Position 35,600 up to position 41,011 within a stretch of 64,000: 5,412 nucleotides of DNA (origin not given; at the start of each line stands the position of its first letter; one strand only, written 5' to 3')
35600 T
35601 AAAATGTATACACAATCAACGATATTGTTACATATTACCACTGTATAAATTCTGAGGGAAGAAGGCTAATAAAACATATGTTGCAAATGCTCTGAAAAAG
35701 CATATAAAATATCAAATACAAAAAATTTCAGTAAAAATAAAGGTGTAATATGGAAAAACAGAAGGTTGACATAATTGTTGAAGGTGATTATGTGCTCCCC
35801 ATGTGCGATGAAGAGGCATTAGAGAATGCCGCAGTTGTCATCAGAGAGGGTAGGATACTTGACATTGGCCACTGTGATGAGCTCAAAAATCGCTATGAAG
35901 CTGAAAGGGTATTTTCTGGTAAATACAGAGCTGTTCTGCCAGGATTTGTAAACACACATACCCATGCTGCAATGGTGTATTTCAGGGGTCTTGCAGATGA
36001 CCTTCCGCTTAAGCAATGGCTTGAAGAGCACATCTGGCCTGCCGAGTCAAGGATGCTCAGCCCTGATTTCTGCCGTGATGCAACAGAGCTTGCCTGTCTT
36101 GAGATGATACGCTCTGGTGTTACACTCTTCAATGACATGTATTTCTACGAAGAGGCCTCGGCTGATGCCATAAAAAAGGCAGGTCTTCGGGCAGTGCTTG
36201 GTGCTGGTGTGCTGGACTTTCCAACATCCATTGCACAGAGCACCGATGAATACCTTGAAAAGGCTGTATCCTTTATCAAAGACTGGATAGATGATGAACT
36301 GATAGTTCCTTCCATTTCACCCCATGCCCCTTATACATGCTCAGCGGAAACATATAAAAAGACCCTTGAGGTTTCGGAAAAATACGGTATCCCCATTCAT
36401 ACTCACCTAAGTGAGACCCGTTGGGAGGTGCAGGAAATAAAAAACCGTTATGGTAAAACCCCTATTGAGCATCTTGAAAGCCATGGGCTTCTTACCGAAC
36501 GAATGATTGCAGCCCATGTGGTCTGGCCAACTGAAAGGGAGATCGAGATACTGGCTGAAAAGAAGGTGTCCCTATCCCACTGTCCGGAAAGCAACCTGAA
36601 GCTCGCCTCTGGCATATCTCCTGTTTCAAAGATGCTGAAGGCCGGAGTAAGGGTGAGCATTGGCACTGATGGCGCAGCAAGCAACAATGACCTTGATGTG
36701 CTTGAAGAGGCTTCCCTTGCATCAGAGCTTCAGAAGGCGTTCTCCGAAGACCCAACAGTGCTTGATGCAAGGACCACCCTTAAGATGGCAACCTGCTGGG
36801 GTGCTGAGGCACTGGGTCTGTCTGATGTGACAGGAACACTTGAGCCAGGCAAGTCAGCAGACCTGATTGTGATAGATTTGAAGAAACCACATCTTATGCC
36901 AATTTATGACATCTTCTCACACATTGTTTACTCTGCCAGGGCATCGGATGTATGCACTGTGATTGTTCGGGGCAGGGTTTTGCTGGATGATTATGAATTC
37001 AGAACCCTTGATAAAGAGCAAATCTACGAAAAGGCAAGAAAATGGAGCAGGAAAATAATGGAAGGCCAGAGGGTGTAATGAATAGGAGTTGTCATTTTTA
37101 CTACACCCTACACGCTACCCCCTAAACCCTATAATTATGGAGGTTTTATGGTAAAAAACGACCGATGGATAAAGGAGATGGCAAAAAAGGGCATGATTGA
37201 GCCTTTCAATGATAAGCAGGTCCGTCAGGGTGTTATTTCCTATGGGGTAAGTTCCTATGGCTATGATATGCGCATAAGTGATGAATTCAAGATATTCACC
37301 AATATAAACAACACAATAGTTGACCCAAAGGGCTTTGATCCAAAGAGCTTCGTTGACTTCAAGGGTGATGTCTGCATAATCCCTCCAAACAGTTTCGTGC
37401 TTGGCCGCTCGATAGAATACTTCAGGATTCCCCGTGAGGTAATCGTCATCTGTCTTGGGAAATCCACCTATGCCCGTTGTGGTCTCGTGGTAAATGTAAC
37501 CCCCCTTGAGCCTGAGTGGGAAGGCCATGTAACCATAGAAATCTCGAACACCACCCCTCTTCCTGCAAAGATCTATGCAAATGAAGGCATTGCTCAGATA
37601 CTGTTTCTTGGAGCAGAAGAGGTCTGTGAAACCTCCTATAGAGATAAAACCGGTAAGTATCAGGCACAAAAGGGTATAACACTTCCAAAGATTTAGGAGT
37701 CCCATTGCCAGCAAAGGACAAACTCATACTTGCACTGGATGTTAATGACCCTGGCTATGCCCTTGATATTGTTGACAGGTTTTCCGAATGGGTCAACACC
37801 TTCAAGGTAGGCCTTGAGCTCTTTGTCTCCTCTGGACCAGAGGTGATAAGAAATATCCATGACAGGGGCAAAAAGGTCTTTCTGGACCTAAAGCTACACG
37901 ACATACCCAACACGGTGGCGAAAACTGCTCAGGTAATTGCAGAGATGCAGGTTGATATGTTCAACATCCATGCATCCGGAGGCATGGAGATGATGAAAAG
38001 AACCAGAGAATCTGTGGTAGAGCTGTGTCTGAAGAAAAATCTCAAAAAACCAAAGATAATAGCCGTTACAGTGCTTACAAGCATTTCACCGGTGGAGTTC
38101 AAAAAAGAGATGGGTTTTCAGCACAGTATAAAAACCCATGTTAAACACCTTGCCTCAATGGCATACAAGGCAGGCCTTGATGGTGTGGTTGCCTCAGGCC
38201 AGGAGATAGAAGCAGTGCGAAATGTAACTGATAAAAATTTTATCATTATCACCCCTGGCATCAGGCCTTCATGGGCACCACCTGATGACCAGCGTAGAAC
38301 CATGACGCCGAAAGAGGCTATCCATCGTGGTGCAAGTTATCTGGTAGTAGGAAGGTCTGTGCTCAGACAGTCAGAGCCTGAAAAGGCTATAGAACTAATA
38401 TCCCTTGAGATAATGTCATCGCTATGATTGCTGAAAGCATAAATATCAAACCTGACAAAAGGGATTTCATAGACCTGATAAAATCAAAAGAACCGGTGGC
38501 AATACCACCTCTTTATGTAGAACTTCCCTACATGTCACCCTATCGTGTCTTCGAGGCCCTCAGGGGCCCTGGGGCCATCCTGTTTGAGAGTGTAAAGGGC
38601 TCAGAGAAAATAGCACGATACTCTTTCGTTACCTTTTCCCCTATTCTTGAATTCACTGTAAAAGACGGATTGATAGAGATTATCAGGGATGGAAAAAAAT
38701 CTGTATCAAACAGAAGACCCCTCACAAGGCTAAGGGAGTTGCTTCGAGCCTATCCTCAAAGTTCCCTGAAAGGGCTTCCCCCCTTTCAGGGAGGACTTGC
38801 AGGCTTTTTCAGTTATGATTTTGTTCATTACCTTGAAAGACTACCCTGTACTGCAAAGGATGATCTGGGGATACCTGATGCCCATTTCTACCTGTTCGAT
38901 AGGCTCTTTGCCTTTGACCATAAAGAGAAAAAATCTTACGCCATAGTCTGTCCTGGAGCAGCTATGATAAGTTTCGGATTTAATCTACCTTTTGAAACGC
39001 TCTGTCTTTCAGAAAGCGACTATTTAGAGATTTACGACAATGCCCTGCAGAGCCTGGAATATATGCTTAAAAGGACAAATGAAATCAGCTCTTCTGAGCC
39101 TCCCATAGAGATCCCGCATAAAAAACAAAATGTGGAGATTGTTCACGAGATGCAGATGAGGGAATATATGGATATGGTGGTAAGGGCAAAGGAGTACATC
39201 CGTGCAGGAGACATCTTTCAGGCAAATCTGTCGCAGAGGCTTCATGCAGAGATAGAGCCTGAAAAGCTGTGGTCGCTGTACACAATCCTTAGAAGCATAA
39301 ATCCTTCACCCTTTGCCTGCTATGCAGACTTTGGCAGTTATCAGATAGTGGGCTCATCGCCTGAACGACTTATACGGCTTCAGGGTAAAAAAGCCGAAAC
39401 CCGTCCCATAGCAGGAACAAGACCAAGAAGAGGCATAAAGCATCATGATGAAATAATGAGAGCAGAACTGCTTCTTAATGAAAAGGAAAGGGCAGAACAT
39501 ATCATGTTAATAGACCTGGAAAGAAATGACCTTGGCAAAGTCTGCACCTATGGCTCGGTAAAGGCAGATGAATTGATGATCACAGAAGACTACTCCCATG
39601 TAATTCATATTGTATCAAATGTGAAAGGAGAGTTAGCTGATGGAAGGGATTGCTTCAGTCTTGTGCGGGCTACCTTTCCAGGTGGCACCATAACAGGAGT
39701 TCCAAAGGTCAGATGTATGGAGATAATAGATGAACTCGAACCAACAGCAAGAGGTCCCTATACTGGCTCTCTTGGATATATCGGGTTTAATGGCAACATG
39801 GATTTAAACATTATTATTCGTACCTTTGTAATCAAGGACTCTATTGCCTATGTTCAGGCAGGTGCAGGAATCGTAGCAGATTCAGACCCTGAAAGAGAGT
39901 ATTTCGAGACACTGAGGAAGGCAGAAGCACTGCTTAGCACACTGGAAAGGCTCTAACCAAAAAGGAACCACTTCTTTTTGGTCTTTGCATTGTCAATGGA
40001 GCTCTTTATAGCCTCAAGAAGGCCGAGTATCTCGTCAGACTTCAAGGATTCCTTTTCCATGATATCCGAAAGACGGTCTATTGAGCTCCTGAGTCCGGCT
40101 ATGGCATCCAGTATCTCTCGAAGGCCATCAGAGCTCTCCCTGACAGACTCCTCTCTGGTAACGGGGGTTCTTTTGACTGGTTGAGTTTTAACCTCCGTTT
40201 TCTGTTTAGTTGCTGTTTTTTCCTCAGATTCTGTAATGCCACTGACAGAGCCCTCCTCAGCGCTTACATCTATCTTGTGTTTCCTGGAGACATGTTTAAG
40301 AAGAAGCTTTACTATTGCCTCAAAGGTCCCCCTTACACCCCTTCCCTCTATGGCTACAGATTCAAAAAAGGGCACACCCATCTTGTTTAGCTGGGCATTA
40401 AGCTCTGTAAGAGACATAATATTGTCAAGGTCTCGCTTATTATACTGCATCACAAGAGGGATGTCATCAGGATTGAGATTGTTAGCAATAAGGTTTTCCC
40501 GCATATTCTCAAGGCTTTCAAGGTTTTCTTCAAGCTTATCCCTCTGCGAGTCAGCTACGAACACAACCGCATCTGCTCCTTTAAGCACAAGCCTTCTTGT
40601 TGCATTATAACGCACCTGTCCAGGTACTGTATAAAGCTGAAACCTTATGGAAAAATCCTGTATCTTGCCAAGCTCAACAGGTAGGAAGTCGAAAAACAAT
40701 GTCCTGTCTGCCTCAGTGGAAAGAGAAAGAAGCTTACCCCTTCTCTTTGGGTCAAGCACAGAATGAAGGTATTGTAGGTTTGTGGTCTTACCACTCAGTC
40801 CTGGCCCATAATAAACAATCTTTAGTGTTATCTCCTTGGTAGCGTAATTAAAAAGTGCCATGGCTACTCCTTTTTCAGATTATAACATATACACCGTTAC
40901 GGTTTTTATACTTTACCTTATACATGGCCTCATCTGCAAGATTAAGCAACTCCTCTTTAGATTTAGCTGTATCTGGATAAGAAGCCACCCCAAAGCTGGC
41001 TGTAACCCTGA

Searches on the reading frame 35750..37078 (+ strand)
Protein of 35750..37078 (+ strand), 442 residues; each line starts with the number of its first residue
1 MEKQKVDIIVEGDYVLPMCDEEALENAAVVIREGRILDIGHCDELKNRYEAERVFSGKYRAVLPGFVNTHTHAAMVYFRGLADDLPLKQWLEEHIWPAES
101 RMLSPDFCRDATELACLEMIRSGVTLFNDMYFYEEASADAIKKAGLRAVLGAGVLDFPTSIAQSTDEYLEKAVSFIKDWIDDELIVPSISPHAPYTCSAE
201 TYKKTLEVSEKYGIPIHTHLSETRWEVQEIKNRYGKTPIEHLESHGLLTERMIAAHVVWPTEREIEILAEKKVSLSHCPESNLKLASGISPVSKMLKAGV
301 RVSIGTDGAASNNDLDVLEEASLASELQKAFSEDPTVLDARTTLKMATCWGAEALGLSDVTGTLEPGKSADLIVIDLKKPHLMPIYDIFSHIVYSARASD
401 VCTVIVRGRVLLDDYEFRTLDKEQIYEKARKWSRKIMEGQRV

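Call 12: search_protein_families(library=pfam, proteins=[window:35750-37078:+])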
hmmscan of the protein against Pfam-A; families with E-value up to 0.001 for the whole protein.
window:35750-37078:+ (442 aa): 3 families
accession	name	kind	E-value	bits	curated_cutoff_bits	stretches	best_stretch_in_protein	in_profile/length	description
PF01979.26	Amidohydro_1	-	1.1e-80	272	25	1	62-410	2-344/345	Amidohydrolase family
PF07969.17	Amidohydro_3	-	1e-23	85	29.7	1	110-410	159-470/472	Amidohydrolase family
PF00962.28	A_deaminase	-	0.00072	19.2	27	0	265-310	229-278/330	Adenosine deaminase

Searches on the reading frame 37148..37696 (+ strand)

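Call 86: search_protein_families(library=pfam, proteins=[window:37148-37696:+], max_evalue=0.00001)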
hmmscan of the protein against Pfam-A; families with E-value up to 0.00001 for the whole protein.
window:37148-37696:+ (182 aa): 1 family
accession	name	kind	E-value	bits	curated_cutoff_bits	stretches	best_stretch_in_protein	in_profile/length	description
PF22769.1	DCD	-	4.9e-35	121.3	27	1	4-153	3-150/153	dCTP deaminase-like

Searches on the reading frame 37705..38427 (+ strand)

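Call 86: search_protein_families(library=pfam, proteins=[window:37705-38427:+], max_evalue=0.00001)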
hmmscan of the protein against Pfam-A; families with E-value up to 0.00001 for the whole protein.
window:37705-38427:+ (240 aa): 1 family
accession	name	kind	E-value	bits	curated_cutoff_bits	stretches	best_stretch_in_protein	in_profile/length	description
PF00215.30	OMPdecase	-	1.4e-56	192.3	27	1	6-230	2-219/221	Orotidine 5'-phosphate decarboxylase / HUMPS family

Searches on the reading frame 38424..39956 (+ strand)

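Call 86: search_protein_families(library=pfam, proteins=[window:38424-39956:+], max_evalue=0.00001)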
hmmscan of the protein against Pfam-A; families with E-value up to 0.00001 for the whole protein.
window:38424-39956:+ (510 aa): 2 families
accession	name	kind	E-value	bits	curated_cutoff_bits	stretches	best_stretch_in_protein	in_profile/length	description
PF00425.24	Chorismate_bind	-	4.2e-88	295.7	27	1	246-499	3-257/257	chorismate binding enzyme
PF04715.19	Anth_synt_I_N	-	8.1e-36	123.8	23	1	38-172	4-139/140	Anthranilate synthase component I, N terminal region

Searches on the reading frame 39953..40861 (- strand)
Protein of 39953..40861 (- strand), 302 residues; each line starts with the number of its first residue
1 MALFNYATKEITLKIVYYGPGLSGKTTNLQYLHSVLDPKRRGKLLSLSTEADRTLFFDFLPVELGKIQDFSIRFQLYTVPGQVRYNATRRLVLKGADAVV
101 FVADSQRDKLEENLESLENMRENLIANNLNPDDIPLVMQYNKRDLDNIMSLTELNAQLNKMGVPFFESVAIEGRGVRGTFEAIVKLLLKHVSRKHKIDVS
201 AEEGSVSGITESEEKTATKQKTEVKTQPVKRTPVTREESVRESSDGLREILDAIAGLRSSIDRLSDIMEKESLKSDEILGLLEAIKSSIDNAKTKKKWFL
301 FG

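Call 86: search_protein_families(library=pfam, proteins=[window:39953-40861:-], max_evalue=0.00001)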
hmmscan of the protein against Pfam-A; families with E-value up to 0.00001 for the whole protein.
window:39953-40861:- (302 aa): 2 families
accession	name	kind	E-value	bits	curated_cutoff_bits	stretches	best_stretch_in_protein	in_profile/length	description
PF00071.28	Ras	-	4.5e-08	33.3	21.6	1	50-187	27-160/162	Ras family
PF00025.27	Arf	-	2.5e-07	30.8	22.3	1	66-162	52-144/174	ADP-ribosylation factor family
